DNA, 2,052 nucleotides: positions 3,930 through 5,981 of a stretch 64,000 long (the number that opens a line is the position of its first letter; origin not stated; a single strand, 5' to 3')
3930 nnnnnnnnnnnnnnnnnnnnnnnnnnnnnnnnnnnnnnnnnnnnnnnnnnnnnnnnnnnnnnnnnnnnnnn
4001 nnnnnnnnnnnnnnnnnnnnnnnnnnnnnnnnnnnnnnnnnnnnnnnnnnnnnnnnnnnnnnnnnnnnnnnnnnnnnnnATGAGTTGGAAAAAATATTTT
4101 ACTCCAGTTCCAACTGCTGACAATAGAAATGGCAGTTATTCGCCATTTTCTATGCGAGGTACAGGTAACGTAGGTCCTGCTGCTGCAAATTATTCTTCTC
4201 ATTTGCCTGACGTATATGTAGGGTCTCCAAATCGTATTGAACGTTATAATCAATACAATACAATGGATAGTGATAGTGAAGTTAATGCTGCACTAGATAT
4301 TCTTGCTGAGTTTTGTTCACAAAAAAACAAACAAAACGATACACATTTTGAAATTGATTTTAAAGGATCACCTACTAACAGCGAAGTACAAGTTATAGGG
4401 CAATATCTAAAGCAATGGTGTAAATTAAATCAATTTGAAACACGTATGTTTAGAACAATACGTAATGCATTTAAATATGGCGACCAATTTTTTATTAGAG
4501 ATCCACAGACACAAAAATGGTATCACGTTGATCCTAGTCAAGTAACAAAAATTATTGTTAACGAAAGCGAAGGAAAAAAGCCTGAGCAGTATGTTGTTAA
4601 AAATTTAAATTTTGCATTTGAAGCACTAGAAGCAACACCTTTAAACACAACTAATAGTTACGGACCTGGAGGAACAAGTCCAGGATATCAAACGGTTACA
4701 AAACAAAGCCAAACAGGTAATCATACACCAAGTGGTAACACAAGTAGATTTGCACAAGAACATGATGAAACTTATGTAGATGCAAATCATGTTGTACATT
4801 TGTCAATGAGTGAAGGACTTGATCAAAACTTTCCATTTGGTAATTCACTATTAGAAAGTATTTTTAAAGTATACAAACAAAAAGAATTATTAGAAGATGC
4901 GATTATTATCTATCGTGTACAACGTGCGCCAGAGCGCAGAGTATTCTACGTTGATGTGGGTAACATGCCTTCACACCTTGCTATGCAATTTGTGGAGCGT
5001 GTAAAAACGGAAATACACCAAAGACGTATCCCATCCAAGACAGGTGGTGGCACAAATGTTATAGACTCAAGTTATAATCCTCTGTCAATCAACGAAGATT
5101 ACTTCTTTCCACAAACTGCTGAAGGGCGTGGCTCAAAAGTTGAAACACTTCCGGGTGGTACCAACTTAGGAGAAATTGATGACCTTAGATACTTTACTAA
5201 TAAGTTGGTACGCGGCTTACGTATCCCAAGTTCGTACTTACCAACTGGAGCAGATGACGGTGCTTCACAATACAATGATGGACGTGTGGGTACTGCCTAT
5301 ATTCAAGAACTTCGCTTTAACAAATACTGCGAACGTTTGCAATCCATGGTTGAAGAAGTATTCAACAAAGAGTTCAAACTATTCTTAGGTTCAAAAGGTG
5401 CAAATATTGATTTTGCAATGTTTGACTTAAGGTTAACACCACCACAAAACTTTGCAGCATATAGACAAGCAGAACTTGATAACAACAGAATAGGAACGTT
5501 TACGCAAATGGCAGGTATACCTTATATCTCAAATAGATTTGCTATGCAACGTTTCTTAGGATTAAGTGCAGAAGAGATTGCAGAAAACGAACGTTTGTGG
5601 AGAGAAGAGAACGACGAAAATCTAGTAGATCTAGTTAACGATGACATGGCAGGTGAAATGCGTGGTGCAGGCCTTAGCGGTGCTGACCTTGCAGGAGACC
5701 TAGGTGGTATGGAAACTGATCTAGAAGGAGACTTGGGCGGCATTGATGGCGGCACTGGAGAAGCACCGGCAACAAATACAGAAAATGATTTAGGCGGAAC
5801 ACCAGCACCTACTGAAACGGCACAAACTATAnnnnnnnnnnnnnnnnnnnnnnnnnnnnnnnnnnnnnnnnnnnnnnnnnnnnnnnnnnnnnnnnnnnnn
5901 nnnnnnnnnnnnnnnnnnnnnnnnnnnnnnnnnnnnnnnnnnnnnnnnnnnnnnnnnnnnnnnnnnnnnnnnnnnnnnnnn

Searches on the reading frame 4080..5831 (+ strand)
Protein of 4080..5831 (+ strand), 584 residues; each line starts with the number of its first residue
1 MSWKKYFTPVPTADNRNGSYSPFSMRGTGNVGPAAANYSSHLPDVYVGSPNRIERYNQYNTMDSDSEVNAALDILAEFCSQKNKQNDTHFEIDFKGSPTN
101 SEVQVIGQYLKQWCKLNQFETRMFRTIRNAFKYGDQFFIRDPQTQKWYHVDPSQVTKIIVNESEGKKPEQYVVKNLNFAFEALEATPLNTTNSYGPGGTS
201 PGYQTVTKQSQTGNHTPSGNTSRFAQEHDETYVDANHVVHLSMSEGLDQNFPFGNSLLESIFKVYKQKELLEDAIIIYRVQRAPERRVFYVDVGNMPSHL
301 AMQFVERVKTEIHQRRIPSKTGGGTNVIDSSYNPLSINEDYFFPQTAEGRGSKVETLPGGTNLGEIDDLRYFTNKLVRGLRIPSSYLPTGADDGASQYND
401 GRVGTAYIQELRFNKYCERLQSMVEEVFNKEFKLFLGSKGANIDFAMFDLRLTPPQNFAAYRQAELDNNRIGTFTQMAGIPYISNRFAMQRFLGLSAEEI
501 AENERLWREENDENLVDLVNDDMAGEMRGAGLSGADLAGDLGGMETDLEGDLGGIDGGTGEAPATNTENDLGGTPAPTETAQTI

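Call 4: search_protein_families(library=pfam, proteins=[window:4080-5831:+], max_evalue=0.01)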
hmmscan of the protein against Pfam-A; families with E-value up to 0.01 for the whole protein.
window:4080-5831:+ (584 aa): 1 family
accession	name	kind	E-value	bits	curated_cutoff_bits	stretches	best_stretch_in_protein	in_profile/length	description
PF07230.16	Portal_T4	-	4.7e-109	365.5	22.9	1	53-510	2-433/433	Bacteriophage T4-like portal protein (Gp20)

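Call 5: search_protein_families(library=phrogs, proteins=[window:4080-5831:+], max_evalue=0.01)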
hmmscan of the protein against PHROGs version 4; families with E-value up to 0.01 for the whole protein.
window:4080-5831:+ (584 aa): 2 families
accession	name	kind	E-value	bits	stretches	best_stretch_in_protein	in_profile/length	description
phrog_213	-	head and packaging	1.3e-113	381.4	1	31-528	43-515/528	portal protein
phrog_12349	-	unknown function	0.00084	20.6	0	284-321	57-94/97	-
